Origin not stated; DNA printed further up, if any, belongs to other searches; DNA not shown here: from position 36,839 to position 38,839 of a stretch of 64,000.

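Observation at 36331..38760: Single-gene low-GC islet beside tRNA-Glu: MORC/MutL-type GHKL ATPase fused to a PD-(D/E)xK-like C-terminus (candidate undescribed defence or DNA-sensing module)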

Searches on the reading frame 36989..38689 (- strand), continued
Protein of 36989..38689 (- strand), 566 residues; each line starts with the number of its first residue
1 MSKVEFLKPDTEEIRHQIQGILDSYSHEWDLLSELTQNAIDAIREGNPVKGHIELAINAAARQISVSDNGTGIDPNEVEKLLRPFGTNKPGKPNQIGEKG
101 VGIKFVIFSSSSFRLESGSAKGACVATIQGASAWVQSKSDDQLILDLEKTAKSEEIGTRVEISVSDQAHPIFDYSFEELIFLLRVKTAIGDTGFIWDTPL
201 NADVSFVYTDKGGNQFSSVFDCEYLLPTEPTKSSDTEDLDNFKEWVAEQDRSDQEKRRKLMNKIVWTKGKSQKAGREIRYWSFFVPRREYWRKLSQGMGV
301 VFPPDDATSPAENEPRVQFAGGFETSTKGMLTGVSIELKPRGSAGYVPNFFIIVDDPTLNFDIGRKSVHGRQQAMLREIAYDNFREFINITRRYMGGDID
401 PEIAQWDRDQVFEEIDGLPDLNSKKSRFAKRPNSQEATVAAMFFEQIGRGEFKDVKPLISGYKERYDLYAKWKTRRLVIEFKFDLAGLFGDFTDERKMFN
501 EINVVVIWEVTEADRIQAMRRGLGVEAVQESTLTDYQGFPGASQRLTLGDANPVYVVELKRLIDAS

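Call 57: get_annotated_region(hit=H2, flank=8000)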
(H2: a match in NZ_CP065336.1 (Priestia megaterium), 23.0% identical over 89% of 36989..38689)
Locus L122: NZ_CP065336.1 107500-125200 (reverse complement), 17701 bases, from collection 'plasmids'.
description: Priestia megaterium strain Y11 plasmid unnamed1, complete sequence
organism: Priestia megaterium (NCBI taxid 1404)
taxonomy: Bacteria; Bacillota; Bacilli; Bacillales; Bacillaceae; Priestia; Priestia megaterium
host: -; source: maize; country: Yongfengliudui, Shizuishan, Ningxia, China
typing (MOB-suite, as given by PLSDB): mobilizable; replicon rep_cluster_385; relaxase MOBP
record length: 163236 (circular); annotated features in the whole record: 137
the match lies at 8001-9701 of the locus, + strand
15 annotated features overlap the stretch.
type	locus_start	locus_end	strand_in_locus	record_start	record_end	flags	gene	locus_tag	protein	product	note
CDS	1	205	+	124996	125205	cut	-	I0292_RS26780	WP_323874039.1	helix-turn-helix transcriptional regulator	-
CDS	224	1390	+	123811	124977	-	-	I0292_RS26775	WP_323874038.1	NgoFVII family restriction endonuclease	-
CDS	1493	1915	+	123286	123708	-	-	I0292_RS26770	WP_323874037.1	very short patch repair endonuclease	-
CDS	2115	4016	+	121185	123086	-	-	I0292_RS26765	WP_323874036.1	AAA family ATPase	-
CDS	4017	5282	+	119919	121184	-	-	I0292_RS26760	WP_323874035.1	hypothetical protein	-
CDS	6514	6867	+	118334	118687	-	-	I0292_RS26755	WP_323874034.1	hypothetical protein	-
CDS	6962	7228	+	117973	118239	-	-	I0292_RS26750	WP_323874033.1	hypothetical protein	-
CDS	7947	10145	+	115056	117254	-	-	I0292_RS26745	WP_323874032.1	hypothetical protein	-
CDS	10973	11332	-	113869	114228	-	-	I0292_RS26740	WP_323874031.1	hypothetical protein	-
CDS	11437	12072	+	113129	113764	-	-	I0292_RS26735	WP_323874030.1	hypothetical protein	-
CDS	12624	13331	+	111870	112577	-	-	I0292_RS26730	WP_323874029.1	EcsC family protein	-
CDS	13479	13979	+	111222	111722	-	-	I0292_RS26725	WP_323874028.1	hypothetical protein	-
CDS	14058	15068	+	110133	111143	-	-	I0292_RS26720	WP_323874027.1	DUF6236 family protein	-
CDS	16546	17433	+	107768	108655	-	-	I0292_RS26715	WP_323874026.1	pentapeptide repeat-containing protein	-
CDS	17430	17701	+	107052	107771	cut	-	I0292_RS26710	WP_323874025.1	nucleotidyltransferase domain-containing protein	-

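Call 66: search_protein_families(library=pfam, proteins=[L121:1622-3358:+, L122:7947-10145:+, L036:10059-11795:+, L026:9980-11692:+, L029:10001-11701:+], max_evalue=1)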
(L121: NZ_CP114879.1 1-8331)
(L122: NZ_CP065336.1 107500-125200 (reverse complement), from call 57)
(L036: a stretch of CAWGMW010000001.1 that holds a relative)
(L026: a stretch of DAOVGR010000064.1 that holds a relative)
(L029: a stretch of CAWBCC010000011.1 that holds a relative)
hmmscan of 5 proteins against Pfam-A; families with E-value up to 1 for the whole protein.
L121:1622-3358:+ (578 aa): 5 families
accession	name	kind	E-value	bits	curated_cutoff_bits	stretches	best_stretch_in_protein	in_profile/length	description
PF13589.12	HATPase_c_3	-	1.7e-16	61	25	1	31-139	7-107/137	Histidine kinase-, DNA gyrase B-, and HSP90-like ATPase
PF02518.31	HATPase_c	-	3.3e-08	34.4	26.4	1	28-127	3-81/111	Histidine kinase-, DNA gyrase B-, and HSP90-like ATPase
PF14200.12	RicinB_lectin_2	-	0.042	15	25.6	1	123-159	27-71/89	Ricin-type beta-trefoil lectin domain-like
PF23887.1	Phage_Gene47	-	0.17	11.9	27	1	425-442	40-57/65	Phage L5 gene 47-like protein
PF21602.3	GldM_3rd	-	0.21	12.3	25.2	0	137-161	46-70/82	GldM third domain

L122:7947-10145:+ (732 aa): 1 family
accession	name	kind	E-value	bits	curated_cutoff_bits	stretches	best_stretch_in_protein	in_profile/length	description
PF02518.31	HATPase_c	-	0.11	13.3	26.4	1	43-125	9-75/111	Histidine kinase-, DNA gyrase B-, and HSP90-like ATPase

L036:10059-11795:+ (579 aa): 2 families
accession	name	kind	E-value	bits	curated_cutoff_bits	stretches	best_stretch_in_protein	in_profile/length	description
PF13589.12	HATPase_c_3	-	0.0011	19.5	25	1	36-101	27-96/137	Histidine kinase-, DNA gyrase B-, and HSP90-like ATPase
PF02518.31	HATPase_c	-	0.022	15.6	26.4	1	38-86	35-81/111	Histidine kinase-, DNA gyrase B-, and HSP90-like ATPase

L026:9980-11692:+ (571 aa): 3 families
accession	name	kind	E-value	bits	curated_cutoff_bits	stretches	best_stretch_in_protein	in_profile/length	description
PF13589.12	HATPase_c_3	-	1.4e-10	41.7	25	1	33-143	5-114/137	Histidine kinase-, DNA gyrase B-, and HSP90-like ATPase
PF02518.31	HATPase_c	-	1.4e-09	38.8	26.4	1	34-110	9-81/111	Histidine kinase-, DNA gyrase B-, and HSP90-like ATPase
PF25374.1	Cadherin_FAT4_N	-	0.12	13.1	35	0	115-147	6-38/85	FAT4-like, N-terminal cadherin-like domain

L029:10001-11701:+ (567 aa): 3 families
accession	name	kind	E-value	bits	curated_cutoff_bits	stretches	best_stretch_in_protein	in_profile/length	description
PF13589.12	HATPase_c_3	-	2.4e-09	37.8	25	1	26-127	4-105/137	Histidine kinase-, DNA gyrase B-, and HSP90-like ATPase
PF02518.31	HATPase_c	-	5.9e-09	36.8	26.4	1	28-104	9-79/111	Histidine kinase-, DNA gyrase B-, and HSP90-like ATPase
PF19217.5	CoV_NSP4_N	-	0.2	11.2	25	1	435-483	14-61/353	Coronavirus replicase NSP4, N-terminal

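Call 67: find_homologous_proteins(query=L121:1622-3358:+, max_evalue=0.001)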
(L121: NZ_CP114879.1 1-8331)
Query L121:1622-3358:+ (578 aa): 237 proteins with E <= 0.001 among 8000 candidates; the best 120 are listed.
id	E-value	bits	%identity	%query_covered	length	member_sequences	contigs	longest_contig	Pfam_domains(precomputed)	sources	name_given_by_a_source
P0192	0.0e+0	1259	98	100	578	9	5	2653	PF02518.32,PF13589.13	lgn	-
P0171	6.8e-155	535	47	98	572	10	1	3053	PF02518.32,PF13589.13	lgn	-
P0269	2.8e-141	490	46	99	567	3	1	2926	PF02518.32,PF13589.13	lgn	-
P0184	3.8e-137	476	44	98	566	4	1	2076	PF02518.32,PF13589.13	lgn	-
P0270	4.9e-123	430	44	98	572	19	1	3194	PF02518.32,PF13589.13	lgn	-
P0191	3.1e-120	421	43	93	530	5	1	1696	PF13589.13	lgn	-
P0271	2.4e-81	292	35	96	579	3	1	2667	PF02518.32,PF13589.13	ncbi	-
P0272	4.5e-78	282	35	97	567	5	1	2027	PF02518.32,PF13589.13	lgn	-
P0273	2.4e-77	279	34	97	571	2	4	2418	PF02518.32,PF13589.13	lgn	-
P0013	1.9e-76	276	32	97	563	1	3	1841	PF02518.32,PF13589.13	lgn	-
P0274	5.7e-75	271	34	98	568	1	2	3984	PF02518.32,PF13589.13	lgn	-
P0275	6.2e-75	271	33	97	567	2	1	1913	PF02518.32,PF13589.13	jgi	-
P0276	1.3e-74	270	34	97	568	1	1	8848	PF02518.32,PF13589.13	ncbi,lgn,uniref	ncbi:MAG: ATP-binding protein [Poseidonibacter sp.]|uniref:ATP-binding protein n=1 Tax=Poseidonibact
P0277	2.2e-74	269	34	97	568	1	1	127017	PF02518.32,PF13589.13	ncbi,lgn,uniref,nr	ncbi:ATP-binding protein [Priestia megaterium]|uniref:ATP-binding protein n=1 Tax=Priestia megateriu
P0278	3.6e-74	269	34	97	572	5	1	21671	PF02518.32,PF13589.13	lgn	-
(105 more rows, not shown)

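Call 70: search_protein_families(library=pfam, proteins=[L021:10472-12139:-, L028:5134-7128:+, L025:11806-13770:-, L025:13773-15839:-, L024:7986-11042:-, L011:1157-1546:+, L016:11847-12356:+, L022:8731-9954:+, L030:11709-12917:+, L029:9039-9836:+], max_evalue=0.0001)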
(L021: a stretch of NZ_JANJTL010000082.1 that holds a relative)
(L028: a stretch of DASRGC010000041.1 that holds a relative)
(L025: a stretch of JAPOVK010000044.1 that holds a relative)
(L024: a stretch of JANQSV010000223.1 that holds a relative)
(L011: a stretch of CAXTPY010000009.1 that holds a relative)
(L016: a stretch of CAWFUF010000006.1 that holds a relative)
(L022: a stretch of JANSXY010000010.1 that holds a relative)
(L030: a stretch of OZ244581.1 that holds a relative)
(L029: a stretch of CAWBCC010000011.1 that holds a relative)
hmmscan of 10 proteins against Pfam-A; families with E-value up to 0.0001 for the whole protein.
L021:10472-12139:- (555 aa): 4 families
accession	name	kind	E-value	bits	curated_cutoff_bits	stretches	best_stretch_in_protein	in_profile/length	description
PF17757.6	UvrB_inter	-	1.4e-33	115.2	22.9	1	38-127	2-91/91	UvrB interaction domain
PF12344.14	UvrB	-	1.2e-22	79.9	27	1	434-475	1-42/43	Ultra-violet resistance protein B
PF00271.37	Helicase_C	-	5.1e-19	69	23.5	1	319-427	8-109/110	Helicase conserved C-terminal domain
PF02151.25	UVR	-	9.8e-09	35.1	21.5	1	512-543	4-35/36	UvrB/uvrC motif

L028:5134-7128:+ (665 aa): 6 families
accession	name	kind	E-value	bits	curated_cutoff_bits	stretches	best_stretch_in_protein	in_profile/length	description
PF17757.6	UvrB_inter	-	1.7e-33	115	22.9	1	158-246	2-91/91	UvrB interaction domain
PF12344.14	UvrB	-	1.2e-21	76.7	27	1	549-590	1-42/43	Ultra-violet resistance protein B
PF00271.37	Helicase_C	-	2.6e-19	69.9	23.5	1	431-542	5-109/110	Helicase conserved C-terminal domain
PF04851.21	ResIII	-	3.3e-13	50.3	22.5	1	10-117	3-114/164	Type III restriction enzyme, res subunit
PF02151.25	UVR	-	2.5e-08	33.8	21.5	1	626-659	2-35/36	UvrB/uvrC motif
PF00270.35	DEAD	-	1e-05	25.8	26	0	15-82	4-72/167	DEAD/DEAH box helicase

L025:11806-13770:- (654 aa): 3 families
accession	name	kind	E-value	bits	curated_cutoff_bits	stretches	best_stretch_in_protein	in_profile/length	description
PF00005.33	ABC_tran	-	4.1e-30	105.6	25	1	430-578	2-137/137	ABC transporter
PF00664.28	ABC_membrane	-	1.1e-12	48.6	28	1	146-367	55-273/274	ABC transporter transmembrane region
PF02463.25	SMC_N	-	9.7e-05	22.3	40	0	549-618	136-209/220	RecF/RecN/SMC N terminal domain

L025:13773-15839:- (688 aa): 3 families
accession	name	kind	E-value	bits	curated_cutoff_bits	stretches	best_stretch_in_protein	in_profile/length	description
PF00005.33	ABC_tran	-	8.6e-33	114.3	25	1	457-606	1-137/137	ABC transporter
PF00664.28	ABC_membrane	-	1.5e-15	58.1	28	1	117-348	37-242/274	ABC transporter transmembrane region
PF02463.25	SMC_N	-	1.2e-07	31.8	40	0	522-646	135-209/220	RecF/RecN/SMC N terminal domain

L024:7986-11042:- (1018 aa): 5 families
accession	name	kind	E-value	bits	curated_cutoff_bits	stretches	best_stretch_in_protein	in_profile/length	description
PF11867.13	T1RH-like_C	-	2.2e-113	379.4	26.8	1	684-1014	3-327/329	Type I restriction enzyme HindI endonuclease subunit-like, C-terminal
PF18766.7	SWI2_SNF2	-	1.4e-73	247.6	26.7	1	263-485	1-207/221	SWI2/SNF2 ATPase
PF04313.20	HSDR_N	-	1.1e-28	100.9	25.1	1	37-204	44-196/198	Type I restriction enzyme R protein N terminus (HSDR_N)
PF22679.2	T1R_D3-like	-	4.2e-19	70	27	1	597-664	86-155/158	Type I restriction enzyme subunit R domain 3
PF04851.21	ResIII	-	1.2e-17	64.7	22.5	1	264-430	8-162/164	Type III restriction enzyme, res subunit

L011:1157-1546:+ (130 aa): 1 family
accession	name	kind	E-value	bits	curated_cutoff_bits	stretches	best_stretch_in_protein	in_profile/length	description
PF01850.27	PIN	-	1e-12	49.2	23.6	1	8-121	1-115/120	PIN domain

L016:11847-12356:+ (170 aa): 0 families

L022:8731-9954:+ (408 aa): 1 family
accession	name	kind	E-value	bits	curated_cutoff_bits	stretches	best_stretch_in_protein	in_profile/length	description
PF02511.20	Thy1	-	9e-58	195.6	24.8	1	153-355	1-190/191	Thymidylate synthase complementing protein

L030:11709-12917:+ (403 aa): 1 family
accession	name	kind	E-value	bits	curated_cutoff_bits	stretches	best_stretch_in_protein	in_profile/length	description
PF07592.17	DDE_Tnp_ISAZ013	-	2.2e-132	441.2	26.9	1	91-398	1-308/308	Rhodopirellula transposase DDE domain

L029:9039-9836:+ (266 aa): 3 families
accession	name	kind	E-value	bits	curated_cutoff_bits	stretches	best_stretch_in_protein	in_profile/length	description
PF00078.32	RVT_1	-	2.2e-24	86.7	29.6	1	7-138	96-205/205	Reverse transcriptase (RNA-dependent DNA polymerase)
PF08388.16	GIIM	-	3.3e-11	43.4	23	1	164-236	2-75/80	Group II intron, maturase-specific domain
PF00680.25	RdRP_1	-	6.3e-05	22.3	23.9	1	13-141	261-393/450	Viral RNA-dependent RNA polymerase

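Call 81: find_encoding_contigs(protein=P0002, flank=6000, max_places=2)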
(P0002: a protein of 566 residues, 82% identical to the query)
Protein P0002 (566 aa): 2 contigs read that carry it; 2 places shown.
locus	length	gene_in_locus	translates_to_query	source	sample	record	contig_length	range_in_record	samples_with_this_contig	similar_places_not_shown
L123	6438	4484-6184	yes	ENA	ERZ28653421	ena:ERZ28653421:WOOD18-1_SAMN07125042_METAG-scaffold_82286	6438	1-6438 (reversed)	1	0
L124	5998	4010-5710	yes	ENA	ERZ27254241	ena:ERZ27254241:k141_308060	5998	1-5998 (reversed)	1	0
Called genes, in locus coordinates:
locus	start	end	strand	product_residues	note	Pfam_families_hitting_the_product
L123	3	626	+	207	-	?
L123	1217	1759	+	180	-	-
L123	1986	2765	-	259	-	-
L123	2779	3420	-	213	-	PF00383:dCMP_cyt_deam_1, PF14437:MafB19-deam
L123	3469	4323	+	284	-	PF00239:Resolvase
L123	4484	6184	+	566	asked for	PF02518:HATPase_c, PF13589:HATPase_c_3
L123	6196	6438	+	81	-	?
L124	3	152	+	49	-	?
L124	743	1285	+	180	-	-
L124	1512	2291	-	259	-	-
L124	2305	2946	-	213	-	PF00383:dCMP_cyt_deam_1, PF14437:MafB19-deam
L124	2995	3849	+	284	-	PF00239:Resolvase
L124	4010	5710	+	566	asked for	PF02518:HATPase_c, PF13589:HATPase_c_3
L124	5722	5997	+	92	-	?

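Call 82: find_encoding_contigs(protein=P0005, flank=8000, max_places=2)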
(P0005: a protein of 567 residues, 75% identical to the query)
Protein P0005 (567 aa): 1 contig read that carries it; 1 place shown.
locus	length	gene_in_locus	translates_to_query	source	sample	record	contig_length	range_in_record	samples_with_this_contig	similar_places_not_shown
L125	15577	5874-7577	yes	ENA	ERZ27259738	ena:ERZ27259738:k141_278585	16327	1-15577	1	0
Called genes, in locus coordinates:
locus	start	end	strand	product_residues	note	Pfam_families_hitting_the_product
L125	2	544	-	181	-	?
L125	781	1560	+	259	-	PF23441:SDR (weak), PF00106:adh_short, PF01370:Epimerase (weak), PF08659:KR, PF13561:adh_short_C2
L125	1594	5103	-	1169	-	PF14559:TPR_19 (weak), PF12895:ANAPC3, PF13432:TPR_16, PF14559:TPR_19 (weak), PF23914:TPR_CcmH_CycH (weak), PF14559:TPR_19, PF14559:TPR_19, PF13432:TPR_16, +23 more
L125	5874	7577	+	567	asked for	PF02518:HATPase_c, PF13589:HATPase_c_3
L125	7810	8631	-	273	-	-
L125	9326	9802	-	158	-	-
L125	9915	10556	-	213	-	-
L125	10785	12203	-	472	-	PF00535:Glycos_transf_2, PF13641:Glyco_tranf_2_3, PF00535:Glycos_transf_2, PF13632:Glyco_trans_2_3, PF03142:Chitin_synth_2 (weak)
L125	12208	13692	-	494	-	PF02985:HEAT (faint), PF13646:HEAT_2 (weak)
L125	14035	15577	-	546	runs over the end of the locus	PF07884:VKOR, PF13462:Thioredoxin_4, PF01323:DSBA, PF00581:Rhodanese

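Call 83: find_encoding_contigs(protein=P0008, flank=8000, max_places=2)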
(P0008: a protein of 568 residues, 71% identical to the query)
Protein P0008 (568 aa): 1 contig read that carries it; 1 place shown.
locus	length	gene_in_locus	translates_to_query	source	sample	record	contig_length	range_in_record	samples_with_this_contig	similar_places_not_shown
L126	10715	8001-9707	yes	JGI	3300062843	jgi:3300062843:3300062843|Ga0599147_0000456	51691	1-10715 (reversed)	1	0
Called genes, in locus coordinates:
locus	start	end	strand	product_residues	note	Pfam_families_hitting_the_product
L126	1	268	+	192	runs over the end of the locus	PF07638:Sigma70_ECF, PF08281:Sigma70_r4_2, PF04545:Sigma70_r4 (weak)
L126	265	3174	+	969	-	PF00069:Pkinase, PF07714:PK_Tyr_Ser-Thr, PF01636:APH (faint), PF03109:ABC1 (weak), PF13424:TPR_12 (faint)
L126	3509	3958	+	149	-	PF09990:DUF2231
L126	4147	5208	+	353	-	PF00149:Metallophos, PF12850:Metallophos_2 (faint)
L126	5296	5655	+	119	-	PF13473:Cupredoxin_1, PF00127:Copper-bind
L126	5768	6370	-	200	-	PF03449:GreA_GreB_N, PF01272:GreA_GreB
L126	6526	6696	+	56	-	-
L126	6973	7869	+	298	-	PF00849:PseudoU_synth_2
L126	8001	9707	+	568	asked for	PF02518:HATPase_c, PF13589:HATPase_c_3 (weak)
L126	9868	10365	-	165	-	PF08818:DUF1801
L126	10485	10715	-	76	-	?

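Call 87: find_related_loci(query=A1, collection=viral_contigs, flank=8000)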
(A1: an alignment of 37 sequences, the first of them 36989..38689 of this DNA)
Query A1 (566 aa) in viral_contigs; peptide patterns used: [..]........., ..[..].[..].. (x = any residue, [..] = any of these).
6 stretches matched a pattern, but none encodes a relative of the query by tblastn (E <= 1e-3).
